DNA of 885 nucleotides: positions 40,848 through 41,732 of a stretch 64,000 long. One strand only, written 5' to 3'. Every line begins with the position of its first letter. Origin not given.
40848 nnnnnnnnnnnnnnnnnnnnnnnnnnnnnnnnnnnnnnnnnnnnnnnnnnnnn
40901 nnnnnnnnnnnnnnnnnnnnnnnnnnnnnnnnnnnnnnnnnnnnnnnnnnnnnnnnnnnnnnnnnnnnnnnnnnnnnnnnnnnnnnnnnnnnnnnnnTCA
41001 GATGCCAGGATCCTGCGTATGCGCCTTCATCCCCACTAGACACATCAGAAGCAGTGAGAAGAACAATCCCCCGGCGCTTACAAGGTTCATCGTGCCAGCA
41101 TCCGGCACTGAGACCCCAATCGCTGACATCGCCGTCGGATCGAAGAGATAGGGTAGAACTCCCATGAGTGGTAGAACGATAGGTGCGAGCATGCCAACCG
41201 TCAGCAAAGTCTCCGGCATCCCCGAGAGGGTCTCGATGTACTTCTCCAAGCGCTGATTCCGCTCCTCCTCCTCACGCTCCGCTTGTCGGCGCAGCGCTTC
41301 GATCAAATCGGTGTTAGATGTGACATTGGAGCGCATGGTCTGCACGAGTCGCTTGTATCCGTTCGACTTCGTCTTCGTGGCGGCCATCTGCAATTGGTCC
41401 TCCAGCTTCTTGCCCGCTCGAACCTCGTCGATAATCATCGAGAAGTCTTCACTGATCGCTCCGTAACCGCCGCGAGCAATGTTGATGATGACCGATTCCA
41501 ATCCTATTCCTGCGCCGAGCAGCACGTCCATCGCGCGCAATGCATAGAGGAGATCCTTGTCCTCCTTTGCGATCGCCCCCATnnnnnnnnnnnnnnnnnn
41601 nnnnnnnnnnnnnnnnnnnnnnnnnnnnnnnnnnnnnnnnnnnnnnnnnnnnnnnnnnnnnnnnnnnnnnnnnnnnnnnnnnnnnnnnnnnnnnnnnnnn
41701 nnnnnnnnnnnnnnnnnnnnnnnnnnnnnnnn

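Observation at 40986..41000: In-frame TGA, 9 nt upstream of the next ATG, splits a FlaJ/TadC-like membrane gene into two T2SSF-domain ORFs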

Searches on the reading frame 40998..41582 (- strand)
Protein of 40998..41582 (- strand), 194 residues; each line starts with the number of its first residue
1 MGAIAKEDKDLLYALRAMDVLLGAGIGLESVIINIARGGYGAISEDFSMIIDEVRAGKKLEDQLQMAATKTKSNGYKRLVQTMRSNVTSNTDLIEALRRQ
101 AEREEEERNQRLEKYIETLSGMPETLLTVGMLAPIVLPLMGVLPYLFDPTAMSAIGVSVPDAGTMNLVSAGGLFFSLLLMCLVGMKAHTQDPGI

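Call 6: search_protein_families(library=ncbifam, proteins=[window:40998-41582:-], max_evalue=0.01)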
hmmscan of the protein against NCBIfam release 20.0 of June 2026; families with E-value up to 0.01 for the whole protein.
window:40998-41582:- (194 aa): 1 family
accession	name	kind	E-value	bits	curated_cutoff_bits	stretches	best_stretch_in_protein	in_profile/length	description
NF052320.1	Cbp1_fam_LP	subfamily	0.008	15.7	90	0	44-120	87-164/286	Cbp1 family collagen-binding glycoprotein adhesin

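Call 7: search_protein_families(library=pfam, proteins=[window:40998-41582:-], max_evalue=0.1)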
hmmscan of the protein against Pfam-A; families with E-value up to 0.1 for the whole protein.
window:40998-41582:- (194 aa): 3 families
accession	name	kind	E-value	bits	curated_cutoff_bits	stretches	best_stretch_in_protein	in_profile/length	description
PF00482.28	T2SSF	-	6.8e-16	58.8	25.2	1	15-137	2-121/125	Type II secretion system (T2SS), protein F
PF07579.16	DUF1548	-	0.058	14.2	22.7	1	64-116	38-91/135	Domain of Unknown Function (DUF1548)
PF19499.4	DUF6034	-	0.097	12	27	0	44-128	94-169/481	Family of unknown function (DUF6034)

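Call 8: find_homologous_proteins(query=window:40998-41582:-, max_evalue=0.001)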
Query window:40998-41582:- (194 aa): 8 proteins with E <= 0.001 among 352 candidates.
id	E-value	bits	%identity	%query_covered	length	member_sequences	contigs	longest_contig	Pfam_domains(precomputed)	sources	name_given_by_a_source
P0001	6.0e-118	409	100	100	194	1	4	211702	PF00482.29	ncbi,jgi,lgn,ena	-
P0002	4.4e-99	347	81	100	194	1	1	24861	PF00482.29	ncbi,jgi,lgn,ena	-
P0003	1.0e-95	336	80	100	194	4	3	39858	PF00482.29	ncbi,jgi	jgi:pilus assembly protein TadC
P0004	9.1e-69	249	63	97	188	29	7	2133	PF00482.29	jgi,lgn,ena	jgi:pilus assembly protein TadC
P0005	3.1e-67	244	62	97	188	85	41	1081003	PF00482.29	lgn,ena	-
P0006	2.5e-56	208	70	73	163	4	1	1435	PF00482.29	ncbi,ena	-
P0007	1.4e-47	180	71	65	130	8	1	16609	PF00482.29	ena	-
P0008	2.5e-36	143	58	69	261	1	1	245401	PF00482.29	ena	-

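Call 10: find_encoding_contigs(protein=P0005, flank=4000, max_places=3)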
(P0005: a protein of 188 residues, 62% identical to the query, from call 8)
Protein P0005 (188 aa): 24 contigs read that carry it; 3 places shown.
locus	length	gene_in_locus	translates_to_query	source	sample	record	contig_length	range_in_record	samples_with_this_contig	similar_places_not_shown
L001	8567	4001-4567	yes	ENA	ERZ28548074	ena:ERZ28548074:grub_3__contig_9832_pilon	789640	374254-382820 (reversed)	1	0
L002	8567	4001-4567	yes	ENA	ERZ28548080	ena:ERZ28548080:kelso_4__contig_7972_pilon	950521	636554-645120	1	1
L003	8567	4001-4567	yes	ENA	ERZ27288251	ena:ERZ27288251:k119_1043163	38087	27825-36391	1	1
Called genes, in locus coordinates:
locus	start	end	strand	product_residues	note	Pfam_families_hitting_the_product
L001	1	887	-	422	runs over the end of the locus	PF24827:AstE_AspA_cat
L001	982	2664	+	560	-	-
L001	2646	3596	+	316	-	-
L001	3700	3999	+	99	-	-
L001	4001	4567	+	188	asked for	PF00482:T2SSF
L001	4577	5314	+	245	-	-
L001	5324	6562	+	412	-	PF00437:T2SSE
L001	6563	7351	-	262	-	-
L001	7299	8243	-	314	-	-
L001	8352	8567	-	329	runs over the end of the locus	-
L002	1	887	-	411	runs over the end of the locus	PF24827:AstE_AspA_cat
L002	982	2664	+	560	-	-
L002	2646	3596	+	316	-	-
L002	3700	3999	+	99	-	-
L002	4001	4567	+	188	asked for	PF00482:T2SSF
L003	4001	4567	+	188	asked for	PF00482:T2SSF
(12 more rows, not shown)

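Call 11: find_encoding_contigs(protein=P0002, flank=4000, max_places=2)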
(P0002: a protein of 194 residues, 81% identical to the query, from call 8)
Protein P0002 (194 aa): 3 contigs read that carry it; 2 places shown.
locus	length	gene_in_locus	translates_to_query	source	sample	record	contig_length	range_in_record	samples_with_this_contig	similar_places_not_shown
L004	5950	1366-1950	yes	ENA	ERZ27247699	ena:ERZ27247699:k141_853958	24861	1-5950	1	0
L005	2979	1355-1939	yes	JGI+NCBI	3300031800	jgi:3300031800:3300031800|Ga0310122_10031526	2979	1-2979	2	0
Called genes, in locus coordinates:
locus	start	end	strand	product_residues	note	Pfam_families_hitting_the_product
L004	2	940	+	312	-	?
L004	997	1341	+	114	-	-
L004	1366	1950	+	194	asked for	PF00482:T2SSF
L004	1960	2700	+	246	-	PF00482:T2SSF (weak)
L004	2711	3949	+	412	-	PF00437:T2SSE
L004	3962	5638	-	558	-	-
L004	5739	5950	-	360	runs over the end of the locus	-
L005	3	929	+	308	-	?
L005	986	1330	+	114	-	-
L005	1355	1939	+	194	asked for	PF00482:T2SSF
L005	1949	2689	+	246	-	PF00482:T2SSF (weak)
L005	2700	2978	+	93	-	?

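Call 12: find_encoding_contigs(protein=P0003, flank=4000, max_places=2)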
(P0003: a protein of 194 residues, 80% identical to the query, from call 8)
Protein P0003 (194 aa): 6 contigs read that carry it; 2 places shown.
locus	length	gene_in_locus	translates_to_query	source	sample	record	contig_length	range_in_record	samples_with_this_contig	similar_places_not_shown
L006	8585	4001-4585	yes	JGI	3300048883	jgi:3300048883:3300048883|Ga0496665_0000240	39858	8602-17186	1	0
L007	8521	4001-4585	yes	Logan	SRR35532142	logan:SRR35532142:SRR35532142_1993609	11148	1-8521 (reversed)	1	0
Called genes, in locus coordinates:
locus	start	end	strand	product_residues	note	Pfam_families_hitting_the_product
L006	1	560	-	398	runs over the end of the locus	PF24827:AstE_AspA_cat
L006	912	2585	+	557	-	PF01336:tRNA_anti-codon (faint)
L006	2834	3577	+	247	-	-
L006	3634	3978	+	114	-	-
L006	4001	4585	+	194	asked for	PF00482:T2SSF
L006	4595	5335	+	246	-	-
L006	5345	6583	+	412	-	PF00437:T2SSE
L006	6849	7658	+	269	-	PF00459:Inositol_P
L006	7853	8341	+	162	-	PF00254:FKBP_C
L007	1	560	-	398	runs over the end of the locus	PF24827:AstE_AspA_cat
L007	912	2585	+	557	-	PF01336:tRNA_anti-codon (faint)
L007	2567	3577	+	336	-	-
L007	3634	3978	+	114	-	-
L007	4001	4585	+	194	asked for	PF00482:T2SSF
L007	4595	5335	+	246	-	-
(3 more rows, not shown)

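Call 17: find_encoding_contigs(protein=P0008, flank=4000, max_places=2)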
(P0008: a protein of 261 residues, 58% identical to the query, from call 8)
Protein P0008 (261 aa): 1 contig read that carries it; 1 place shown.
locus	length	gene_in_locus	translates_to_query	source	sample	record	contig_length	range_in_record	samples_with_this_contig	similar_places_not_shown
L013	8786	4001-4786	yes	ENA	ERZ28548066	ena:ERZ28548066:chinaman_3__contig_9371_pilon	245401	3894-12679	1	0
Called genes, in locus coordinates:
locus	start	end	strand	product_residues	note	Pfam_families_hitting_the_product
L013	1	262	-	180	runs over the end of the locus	-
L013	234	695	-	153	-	PF24827:AstE_AspA_cat (faint)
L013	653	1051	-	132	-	PF24827:AstE_AspA_cat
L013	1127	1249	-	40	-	-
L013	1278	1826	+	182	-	-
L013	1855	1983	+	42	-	-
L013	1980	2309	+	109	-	-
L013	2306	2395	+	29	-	-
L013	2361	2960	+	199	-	-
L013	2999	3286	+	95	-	-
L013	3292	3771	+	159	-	-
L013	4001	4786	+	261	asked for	PF00482:T2SSF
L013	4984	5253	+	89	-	-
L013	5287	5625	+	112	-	-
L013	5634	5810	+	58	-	-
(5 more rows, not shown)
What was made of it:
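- The one length outlier, P0008, lies on a long-read contig whose genes are all fragmented (call 17).
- Tried and rejected: P0008 (261 aa) looked like a longer variant, but it sits on a long-read contig whose genes are all fragmented (call 17), so I discounted it.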

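Call 21: find_related_loci(query=A1, collection=genome_contigs, flank=3000)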
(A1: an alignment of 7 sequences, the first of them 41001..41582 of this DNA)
Query A1 (194 aa) in genome_contigs; peptide patterns used: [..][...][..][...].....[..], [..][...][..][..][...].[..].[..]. (x = any residue, [..] = any of these).
235 stretches matched a pattern; 41 encode a relative of the query (tblastn E <= 1e-3); 41 distinct loci.
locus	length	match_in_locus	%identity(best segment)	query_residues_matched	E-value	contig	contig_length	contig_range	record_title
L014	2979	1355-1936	81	1-194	3e-111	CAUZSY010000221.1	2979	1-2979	MAG: Candidatus Thalassarchaeaceae archaeon isolate CB6_Bottom.19 genome assembly, contig: Ga0310122_10031526, whole gen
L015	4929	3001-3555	62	7-194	4e-75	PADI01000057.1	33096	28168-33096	MAG: Methanobacteriota archaeon isolate NAT150 44642, whole genome shotgun sequence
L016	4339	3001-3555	63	7-194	3e-75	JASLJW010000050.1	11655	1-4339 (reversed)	MAG: Candidatus Thalassarchaeaceae archaeon isolate ETNP1_MAG_13 c_000000303289, whole genome shotgun sequence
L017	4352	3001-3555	62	7-194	1e-74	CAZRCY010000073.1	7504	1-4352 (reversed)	MAG TPA_asm: uncultured Candidatus Poseidoniales archaeon isolate binchicken_co76_80 genome assembly, contig: NODE_12564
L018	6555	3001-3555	62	7-194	1e-74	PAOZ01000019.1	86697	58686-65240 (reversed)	MAG: Methanobacteriota archaeon isolate SP175 MHASMcontig_1567519, whole genome shotgun sequence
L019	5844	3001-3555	63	7-194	7e-75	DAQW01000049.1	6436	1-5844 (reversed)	MAG TPA_asm: Euryarchaeota archaeon UBA39 UBA39_contig_14469, whole genome shotgun sequence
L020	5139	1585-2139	62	7-194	2e-74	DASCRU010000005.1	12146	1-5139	MAG TPA_asm: Candidatus Thalassarchaeaceae archaeon isolate Ts_MAG_12 c_000000033657, whole genome shotgun sequence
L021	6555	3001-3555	61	7-194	2e-73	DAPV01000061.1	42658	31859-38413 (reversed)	MAG TPA_asm: Euryarchaeota archaeon UBA125 UBA125_contig_41731, whole genome shotgun sequence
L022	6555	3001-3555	62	7-194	4e-73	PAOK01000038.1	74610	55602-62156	MAG: Methanobacteriota archaeon isolate SAT218 88481, whole genome shotgun sequence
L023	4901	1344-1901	63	6-194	3e-69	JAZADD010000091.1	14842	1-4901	MAG: Thermoplasmatota archaeon isolate XB_MAG72 DB_MAG72_0091, whole genome shotgun sequence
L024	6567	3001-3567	62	3-194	1e-68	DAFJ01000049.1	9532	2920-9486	MAG TPA_asm: Euryarchaeota archaeon UBA251 UBA251_contig_143141, whole genome shotgun sequence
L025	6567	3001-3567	62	3-194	1e-68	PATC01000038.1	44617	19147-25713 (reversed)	MAG: Methanobacteriota archaeon isolate SAT165 MHASMcontig_972517, whole genome shotgun sequence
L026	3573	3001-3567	62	3-194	2e-68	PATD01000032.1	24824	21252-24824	MAG: Methanobacteriota archaeon isolate SAT164 90896, whole genome shotgun sequence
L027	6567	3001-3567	61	3-194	1e-67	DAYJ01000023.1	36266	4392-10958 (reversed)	MAG TPA_asm: Euryarchaeota archaeon UBA40 UBA40_contig_27915, whole genome shotgun sequence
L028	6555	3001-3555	48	7-194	7e-58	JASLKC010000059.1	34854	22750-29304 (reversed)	MAG: Candidatus Poseidoniaceae archaeon isolate ETNP1_MAG_19 c_000002535212, whole genome shotgun sequence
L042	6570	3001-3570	41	6-194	7e-50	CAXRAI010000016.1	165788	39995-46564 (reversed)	MAG: Salinimicrobium sp. isolate YZ09aB_8.71 genome assembly, contig: k141_112571, whole genome shotgun sequence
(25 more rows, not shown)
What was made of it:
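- All 41 species-level genome loci are MGII-type: most carry Poseidoniales, Thalassarchaeaceae or Poseidoniaceae names, the rest are generically named archaeal MAGs, and one is labelled Salinimicrobium (L042) (call 21).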

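Call 36: search_solved_structures(query=A1, max_evalue=1)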
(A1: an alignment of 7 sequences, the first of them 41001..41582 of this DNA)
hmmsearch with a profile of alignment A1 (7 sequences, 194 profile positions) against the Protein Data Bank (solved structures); distinct sequences matched with E-value up to 1: 0.

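Call 39: search_protein_families(library=ncbifam, alignment_id=A1, max_evalue=1)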
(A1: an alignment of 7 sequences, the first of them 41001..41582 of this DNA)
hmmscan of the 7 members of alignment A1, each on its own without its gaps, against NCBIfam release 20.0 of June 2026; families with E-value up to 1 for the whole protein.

A. member 1, window:41001-41582:- (194 aa): 4 families
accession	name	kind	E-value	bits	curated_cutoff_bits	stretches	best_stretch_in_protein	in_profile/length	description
NF052320.1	Cbp1_fam_LP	subfamily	0.008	15.7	90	1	44-120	87-164/286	Cbp1 family collagen-binding glycoprotein adhesin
TIGR01069.2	mutS2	equivalog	0.011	14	400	1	26-120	497-594/790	endonuclease MutS2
TIGR02120.1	GspF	equivalog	0.035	13.3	424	1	9-160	63-205/401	type II secretion system inner membrane protein GspF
TIGR00055.1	uppS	equivalog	0.036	13.5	109.55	1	51-111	95-153/228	polyprenyl diphosphate synthase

B. families by the number of members that match (of 7 scanned): 9 families
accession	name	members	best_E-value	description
NF052320.1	Cbp1_fam_LP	3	0.008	Cbp1 family collagen-binding glycoprotein adhesin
TIGR01069.2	mutS2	2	0.011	endonuclease MutS2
TIGR02120.1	GspF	2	0.035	type II secretion system inner membrane protein GspF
TIGR02734.1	crtI_fam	2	0.059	phytoene desaturase family protein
NF041504.1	AccA_sub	1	0.0093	carboxyltransferase subunit alpha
NF008971.0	PRK12319.1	1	0.02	acetyl-CoA carboxylase carboxyl transferase subunit alpha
TIGR00055.1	uppS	1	0.036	polyprenyl diphosphate synthase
NF046075.1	UpsF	1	0.051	membrane pilin protein UpsF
NF052249.1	ComI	1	0.56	competence inhibitor ComI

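Call 40: search_protein_representatives(alignment_id=A3)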
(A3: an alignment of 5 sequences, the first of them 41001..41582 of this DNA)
Query: 5 sequences, 194 profile positions. Proteins with E-value up to 0.001 (for the whole library): 514; up to 1e-10: 76; up to 1e-30: 12. The best 150 are listed.
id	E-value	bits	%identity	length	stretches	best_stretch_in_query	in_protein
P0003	5.8e-112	388.0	-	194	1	1-194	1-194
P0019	1.5e-54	200.8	-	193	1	7-194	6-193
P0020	7.6e-54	198.4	-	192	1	4-194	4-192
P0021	4.5e-50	186.1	-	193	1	1-194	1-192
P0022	2.7e-46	173.8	-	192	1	10-148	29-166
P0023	8.2e-35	136.3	-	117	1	23-137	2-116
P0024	1.6e-33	132.2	-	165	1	22-133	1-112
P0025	2.1e-32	128.5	-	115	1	6-116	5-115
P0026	3.6e-32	127.7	-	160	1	6-118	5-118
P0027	1.1e-31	126.1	-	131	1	6-124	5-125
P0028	1.9e-31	125.4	-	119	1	1-109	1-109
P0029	5.1e-31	124.0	-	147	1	5-110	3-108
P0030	1.8e-30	122.2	-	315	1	7-192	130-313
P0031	6.9e-30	120.3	-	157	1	5-122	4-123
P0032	1.6e-29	119.1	-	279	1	8-193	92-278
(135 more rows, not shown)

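Call 43: find_encoding_contigs(protein=P0001, flank=1500, max_places=6)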
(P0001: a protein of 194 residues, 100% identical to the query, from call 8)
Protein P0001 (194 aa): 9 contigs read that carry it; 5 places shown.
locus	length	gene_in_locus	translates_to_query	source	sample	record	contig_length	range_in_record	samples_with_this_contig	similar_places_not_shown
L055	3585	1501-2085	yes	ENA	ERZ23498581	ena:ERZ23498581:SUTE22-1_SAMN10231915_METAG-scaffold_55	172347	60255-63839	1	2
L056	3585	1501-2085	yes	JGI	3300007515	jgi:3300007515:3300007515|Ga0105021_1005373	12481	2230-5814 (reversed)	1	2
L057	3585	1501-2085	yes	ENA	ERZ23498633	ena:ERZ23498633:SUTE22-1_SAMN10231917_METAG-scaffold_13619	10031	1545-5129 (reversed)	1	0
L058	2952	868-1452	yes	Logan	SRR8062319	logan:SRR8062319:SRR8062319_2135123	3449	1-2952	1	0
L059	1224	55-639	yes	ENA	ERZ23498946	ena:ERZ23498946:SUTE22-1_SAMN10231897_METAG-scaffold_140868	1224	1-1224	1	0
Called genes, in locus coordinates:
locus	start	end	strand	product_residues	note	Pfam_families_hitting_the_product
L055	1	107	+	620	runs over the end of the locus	-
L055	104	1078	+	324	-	-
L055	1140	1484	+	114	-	-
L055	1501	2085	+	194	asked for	PF00482:T2SSF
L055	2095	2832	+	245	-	PF00482:T2SSF (weak)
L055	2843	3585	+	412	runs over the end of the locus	PF00437:T2SSE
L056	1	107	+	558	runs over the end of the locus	-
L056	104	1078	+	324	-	-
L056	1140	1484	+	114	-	-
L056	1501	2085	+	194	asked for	PF00482:T2SSF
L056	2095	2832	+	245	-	PF00482:T2SSF (weak)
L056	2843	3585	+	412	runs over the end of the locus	PF00437:T2SSE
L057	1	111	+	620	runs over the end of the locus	-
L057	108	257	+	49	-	-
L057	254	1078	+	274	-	-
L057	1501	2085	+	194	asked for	PF00482:T2SSF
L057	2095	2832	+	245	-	PF00482:T2SSF (weak)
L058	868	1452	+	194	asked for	PF00482:T2SSF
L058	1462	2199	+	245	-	PF00482:T2SSF (weak)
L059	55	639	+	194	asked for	PF00482:T2SSF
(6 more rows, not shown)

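Call 60: search_protein_families(library=phrogs, proteins=[window:40998-41582:-], max_evalue=0.01)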
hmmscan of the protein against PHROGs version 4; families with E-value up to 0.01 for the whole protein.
window:40998-41582:- (194 aa): 0 families

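Call 70: find_related_loci(query=A7, collection=metagenome_contigs, flank=3000)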
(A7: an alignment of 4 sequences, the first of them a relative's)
Query A7 (185 aa) in metagenome_contigs; peptide patterns used: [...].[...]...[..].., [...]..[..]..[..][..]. (x = any residue, [..] = any of these).
148 stretches matched a pattern; 4 encode a relative of the query (tblastn E <= 1e-3); 4 distinct loci.
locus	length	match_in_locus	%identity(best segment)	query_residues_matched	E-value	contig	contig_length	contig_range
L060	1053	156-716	51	1-185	3e-57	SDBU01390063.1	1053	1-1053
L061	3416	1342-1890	27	7-185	5e-23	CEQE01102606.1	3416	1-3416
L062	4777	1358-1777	30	5-144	8e-22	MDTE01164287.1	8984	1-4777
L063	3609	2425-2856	23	6-148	1e-6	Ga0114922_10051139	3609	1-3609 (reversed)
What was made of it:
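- Tried and rejected: A narrower alignment returned only four loci (call 70).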
